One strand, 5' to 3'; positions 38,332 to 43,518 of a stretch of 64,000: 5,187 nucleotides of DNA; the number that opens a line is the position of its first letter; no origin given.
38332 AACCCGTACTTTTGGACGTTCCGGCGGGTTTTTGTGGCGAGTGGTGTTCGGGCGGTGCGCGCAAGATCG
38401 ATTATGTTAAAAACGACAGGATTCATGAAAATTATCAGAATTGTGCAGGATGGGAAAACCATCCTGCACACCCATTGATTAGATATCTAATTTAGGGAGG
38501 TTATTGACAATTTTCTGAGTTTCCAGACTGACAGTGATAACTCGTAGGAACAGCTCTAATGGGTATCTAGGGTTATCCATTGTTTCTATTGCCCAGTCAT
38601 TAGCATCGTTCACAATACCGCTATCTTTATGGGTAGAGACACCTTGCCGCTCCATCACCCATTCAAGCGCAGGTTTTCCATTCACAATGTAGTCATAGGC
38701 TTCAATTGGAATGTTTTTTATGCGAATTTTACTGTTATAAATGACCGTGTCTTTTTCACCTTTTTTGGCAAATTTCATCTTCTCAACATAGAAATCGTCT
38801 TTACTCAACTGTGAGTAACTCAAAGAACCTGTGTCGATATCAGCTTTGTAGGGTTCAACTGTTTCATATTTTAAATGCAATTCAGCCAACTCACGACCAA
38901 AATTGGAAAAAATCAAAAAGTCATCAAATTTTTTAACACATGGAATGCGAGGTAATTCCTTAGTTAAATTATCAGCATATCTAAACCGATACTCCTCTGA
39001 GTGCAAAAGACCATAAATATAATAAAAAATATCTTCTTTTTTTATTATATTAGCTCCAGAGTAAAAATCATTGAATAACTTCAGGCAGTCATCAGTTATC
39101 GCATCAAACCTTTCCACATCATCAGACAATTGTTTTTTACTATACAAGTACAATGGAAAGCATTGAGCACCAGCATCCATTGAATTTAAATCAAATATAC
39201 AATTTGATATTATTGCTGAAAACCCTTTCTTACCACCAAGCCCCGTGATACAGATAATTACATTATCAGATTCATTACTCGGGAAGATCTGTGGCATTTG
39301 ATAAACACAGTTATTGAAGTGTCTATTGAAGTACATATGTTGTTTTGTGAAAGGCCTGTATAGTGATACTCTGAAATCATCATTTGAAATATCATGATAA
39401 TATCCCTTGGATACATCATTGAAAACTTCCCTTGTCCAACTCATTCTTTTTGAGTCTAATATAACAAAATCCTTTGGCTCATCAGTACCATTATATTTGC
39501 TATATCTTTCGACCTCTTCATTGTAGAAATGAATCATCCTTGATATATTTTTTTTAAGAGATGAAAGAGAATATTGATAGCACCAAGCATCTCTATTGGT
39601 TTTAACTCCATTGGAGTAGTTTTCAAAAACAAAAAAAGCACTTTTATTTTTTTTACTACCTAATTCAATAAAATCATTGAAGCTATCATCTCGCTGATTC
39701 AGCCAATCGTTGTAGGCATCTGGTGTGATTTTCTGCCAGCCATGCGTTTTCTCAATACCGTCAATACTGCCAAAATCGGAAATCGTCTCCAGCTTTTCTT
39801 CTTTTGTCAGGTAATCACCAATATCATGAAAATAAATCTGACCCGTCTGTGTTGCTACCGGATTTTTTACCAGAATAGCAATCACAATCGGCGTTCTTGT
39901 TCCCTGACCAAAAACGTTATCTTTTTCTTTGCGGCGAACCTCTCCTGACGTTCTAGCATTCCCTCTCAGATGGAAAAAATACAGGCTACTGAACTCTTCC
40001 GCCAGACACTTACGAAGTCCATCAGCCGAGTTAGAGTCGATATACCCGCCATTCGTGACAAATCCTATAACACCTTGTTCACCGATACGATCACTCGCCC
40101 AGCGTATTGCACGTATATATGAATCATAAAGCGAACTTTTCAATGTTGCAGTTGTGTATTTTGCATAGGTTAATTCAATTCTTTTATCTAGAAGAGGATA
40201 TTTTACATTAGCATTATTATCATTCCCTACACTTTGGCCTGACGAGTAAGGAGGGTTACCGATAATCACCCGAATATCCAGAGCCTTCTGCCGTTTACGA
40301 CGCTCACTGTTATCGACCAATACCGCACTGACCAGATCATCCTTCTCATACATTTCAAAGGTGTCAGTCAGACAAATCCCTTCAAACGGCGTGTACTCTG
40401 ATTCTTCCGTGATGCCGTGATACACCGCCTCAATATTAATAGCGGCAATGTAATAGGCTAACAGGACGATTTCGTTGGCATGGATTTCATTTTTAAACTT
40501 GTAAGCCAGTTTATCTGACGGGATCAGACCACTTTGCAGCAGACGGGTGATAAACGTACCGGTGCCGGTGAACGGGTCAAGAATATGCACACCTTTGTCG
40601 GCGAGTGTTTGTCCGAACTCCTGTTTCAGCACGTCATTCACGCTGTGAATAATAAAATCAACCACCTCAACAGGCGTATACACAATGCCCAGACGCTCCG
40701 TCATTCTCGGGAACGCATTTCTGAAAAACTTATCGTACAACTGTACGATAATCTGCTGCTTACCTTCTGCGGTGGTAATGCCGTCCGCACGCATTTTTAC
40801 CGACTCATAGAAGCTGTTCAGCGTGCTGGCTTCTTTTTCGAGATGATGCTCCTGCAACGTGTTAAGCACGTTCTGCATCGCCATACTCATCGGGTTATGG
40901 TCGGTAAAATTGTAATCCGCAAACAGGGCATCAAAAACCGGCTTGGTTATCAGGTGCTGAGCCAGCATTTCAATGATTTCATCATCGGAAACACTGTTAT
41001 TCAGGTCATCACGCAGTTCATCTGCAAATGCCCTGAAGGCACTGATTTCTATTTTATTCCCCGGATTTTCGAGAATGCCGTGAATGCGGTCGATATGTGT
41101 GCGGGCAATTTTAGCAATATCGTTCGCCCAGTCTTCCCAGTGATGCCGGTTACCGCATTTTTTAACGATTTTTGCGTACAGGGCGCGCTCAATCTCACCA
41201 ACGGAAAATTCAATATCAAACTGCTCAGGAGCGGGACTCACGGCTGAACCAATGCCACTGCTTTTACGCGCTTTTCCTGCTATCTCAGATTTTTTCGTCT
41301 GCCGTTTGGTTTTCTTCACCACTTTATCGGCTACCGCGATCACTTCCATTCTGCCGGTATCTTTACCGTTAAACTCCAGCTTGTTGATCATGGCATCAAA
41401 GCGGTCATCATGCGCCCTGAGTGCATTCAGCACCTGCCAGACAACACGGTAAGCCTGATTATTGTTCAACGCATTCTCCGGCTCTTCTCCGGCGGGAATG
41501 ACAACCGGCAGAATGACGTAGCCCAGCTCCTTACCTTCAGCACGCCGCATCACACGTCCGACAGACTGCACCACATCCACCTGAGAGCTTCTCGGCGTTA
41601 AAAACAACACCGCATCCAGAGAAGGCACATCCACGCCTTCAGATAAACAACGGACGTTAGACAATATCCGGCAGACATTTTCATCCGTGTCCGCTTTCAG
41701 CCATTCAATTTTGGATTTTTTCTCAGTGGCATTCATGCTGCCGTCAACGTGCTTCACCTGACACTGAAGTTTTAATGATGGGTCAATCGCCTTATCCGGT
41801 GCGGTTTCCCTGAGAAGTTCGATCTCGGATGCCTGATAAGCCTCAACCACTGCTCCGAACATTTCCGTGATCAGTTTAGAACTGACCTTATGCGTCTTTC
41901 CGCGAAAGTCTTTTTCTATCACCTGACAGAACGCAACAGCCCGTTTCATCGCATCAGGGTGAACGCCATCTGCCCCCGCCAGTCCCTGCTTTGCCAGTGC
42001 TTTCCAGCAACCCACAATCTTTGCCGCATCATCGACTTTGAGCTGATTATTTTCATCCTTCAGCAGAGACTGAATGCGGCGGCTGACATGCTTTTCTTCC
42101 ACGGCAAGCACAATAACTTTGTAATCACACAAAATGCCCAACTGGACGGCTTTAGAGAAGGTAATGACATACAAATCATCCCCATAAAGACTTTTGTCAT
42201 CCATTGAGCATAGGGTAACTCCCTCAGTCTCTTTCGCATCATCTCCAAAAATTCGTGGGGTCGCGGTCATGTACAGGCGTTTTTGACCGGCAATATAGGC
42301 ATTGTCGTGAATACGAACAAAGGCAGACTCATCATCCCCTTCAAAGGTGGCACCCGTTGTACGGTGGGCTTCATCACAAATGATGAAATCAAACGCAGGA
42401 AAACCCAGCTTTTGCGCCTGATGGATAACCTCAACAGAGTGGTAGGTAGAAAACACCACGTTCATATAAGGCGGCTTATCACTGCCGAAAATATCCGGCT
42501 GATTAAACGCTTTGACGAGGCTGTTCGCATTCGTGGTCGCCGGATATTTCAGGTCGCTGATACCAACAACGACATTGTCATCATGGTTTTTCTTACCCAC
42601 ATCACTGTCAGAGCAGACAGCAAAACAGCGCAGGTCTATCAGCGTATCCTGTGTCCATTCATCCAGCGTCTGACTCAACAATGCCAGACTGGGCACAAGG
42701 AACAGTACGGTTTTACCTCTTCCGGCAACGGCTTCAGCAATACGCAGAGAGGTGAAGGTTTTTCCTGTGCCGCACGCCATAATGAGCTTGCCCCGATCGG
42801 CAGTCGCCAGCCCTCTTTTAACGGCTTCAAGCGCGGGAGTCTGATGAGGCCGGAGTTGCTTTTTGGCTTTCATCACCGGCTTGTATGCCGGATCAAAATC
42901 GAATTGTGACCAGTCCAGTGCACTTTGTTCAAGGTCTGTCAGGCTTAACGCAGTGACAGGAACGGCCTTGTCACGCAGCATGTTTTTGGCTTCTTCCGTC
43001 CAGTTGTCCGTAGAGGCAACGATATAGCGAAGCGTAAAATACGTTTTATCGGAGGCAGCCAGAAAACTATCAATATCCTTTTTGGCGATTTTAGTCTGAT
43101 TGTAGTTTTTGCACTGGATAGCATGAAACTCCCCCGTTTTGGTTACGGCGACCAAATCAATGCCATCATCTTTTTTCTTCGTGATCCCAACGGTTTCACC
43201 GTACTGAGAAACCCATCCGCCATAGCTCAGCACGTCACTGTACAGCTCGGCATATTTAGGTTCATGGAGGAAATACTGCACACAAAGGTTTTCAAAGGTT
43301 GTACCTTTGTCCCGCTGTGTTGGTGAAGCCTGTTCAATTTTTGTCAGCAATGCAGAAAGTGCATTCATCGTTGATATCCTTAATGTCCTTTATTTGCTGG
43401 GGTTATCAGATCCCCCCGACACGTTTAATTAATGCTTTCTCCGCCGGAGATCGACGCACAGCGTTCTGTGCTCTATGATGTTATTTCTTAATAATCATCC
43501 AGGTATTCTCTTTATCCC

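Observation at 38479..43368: Single-chain Mrr-nuclease / SF2 helicase / N6A-methyltransferase (Type ISP-like) restriction-modification enzyme in an AT-rich, IS1-flanked island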

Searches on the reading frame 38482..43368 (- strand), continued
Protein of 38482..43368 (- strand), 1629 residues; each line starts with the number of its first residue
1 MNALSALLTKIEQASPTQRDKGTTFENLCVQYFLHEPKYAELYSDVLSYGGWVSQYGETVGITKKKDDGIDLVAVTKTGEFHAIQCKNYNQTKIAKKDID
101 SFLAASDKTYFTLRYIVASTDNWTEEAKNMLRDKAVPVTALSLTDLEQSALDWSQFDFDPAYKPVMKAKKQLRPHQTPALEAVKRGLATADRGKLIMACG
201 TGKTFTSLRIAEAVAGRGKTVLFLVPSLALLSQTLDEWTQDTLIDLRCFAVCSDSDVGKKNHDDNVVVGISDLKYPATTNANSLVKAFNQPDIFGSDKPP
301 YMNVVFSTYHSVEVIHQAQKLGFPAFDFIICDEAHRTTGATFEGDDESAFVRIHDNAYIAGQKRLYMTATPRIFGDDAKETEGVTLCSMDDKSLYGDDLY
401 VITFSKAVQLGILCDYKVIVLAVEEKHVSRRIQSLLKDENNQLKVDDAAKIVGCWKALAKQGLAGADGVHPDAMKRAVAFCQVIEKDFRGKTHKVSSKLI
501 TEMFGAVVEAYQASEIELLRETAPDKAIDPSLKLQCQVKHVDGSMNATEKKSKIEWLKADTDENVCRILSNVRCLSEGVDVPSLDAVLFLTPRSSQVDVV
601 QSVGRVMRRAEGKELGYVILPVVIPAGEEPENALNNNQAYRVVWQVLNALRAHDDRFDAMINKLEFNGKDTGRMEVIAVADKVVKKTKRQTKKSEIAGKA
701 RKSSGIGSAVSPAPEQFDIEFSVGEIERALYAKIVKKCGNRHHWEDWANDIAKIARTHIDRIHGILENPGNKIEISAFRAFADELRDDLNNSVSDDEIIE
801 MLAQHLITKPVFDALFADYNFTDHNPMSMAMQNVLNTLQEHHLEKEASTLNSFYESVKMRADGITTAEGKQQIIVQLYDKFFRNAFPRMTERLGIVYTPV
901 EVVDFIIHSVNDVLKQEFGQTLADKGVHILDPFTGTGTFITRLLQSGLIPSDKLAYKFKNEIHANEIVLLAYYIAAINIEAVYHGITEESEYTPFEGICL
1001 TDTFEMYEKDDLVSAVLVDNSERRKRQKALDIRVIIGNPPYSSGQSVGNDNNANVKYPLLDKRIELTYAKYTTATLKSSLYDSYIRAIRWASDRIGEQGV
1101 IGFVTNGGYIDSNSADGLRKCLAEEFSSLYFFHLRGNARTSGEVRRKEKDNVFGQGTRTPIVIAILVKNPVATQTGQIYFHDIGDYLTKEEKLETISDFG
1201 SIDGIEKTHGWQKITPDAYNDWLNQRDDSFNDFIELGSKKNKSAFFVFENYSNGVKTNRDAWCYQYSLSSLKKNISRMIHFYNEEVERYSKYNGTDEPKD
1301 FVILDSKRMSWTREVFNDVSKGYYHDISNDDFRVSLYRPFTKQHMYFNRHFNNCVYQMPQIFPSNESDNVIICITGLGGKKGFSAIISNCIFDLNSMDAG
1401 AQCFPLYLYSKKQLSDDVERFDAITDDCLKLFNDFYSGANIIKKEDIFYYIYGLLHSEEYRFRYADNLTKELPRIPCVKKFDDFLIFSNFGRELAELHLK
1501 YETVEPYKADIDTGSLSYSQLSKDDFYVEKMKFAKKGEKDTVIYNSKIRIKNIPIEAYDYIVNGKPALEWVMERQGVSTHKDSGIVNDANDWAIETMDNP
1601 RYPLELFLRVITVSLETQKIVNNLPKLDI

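Call 64: find_encoding_contigs(protein=P0250, flank=5000, max_places=3)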
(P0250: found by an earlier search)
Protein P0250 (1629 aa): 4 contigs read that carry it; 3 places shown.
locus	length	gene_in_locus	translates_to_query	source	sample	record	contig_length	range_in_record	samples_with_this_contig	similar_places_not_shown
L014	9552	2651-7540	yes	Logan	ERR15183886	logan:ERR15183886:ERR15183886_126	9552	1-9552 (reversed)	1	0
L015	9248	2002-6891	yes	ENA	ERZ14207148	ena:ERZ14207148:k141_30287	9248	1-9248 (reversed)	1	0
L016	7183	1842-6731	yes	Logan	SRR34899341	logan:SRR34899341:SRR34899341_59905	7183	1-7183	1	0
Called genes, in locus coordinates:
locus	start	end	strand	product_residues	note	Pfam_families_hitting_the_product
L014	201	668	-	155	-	PF06412:TraD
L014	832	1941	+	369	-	PF03389:MobA_MobL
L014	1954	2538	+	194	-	-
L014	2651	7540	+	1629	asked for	PF04471:Mrr_cat (weak), PF13156:Mrr_cat_2, PF00270:DEAD (faint), PF04851:ResIII, PF00271:Helicase_C, PF22240:ISP_coupler, PF02384:N6_Mtase (weak), PF18135:Type_ISP_C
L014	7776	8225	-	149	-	PF12728:HTH_17 (weak)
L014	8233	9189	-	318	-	PF01051:Rep3_N, PF21205:Rep3_C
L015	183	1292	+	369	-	PF03389:MobA_MobL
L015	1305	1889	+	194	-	-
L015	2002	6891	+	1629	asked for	PF04471:Mrr_cat (weak), PF13156:Mrr_cat_2, PF00270:DEAD (faint), PF04851:ResIII, PF00271:Helicase_C, PF22240:ISP_coupler, PF02384:N6_Mtase (weak), PF18135:Type_ISP_C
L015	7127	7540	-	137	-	PF12728:HTH_17 (faint)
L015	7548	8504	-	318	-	PF01051:Rep3_N, PF21205:Rep3_C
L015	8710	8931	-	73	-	-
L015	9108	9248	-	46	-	?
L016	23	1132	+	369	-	PF03389:MobA_MobL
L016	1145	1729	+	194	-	-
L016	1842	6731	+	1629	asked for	PF04471:Mrr_cat (weak), PF13156:Mrr_cat_2, PF00270:DEAD (faint), PF04851:ResIII, PF00271:Helicase_C, PF22240:ISP_coupler, PF02384:N6_Mtase (weak), PF18135:Type_ISP_C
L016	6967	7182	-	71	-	?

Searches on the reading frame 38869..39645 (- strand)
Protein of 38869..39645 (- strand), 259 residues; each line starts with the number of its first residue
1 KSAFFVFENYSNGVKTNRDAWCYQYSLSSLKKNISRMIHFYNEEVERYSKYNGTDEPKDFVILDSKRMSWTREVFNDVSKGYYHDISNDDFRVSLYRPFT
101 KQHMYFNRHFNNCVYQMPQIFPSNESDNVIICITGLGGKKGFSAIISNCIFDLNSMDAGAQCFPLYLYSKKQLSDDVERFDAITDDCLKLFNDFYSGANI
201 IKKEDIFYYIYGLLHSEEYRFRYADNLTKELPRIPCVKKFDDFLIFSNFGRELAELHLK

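Call 33: find_homologous_proteins(query=window:38869-39645:-, max_evalue=1e-10)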
Query window:38869-39645:- (259 aa): 2187 proteins with E <= 1e-10 among 2493 candidates; the best 120 are listed.
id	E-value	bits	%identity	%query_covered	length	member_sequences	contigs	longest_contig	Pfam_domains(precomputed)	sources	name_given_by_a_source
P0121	2.2e-160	550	98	94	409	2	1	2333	PF18135.8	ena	-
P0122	7.8e-113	395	97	68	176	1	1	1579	PF18135.8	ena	-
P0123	2.6e-88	314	57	100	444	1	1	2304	PF18135.8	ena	-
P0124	6.1e-75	270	53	98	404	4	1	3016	PF18135.8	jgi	-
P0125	3.0e-73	265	50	98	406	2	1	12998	PF18135.8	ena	-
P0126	5.8e-72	261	50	99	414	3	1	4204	PF18135.8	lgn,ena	-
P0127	6.4e-72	260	47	98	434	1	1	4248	PF18135.8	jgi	jgi:predicted helicase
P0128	2.9e-71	258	49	98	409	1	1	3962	PF18135.8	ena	-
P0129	1.5e-70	256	52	100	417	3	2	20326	PF18135.8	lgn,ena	-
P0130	1.6e-70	256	43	98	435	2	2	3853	PF18135.8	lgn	-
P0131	2.1e-70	255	47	100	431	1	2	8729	PF18135.8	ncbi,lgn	ncbi:MAG: type ISP restriction/modification enzyme [Nitrosomonas sp.]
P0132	2.4e-70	255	48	100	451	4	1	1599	PF18135.8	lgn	-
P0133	1.1e-68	250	49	100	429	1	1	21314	PF18135.8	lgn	-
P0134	1.5e-68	249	46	98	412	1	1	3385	PF18135.8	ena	-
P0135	7.1e-68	247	45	98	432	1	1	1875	PF18135.8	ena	-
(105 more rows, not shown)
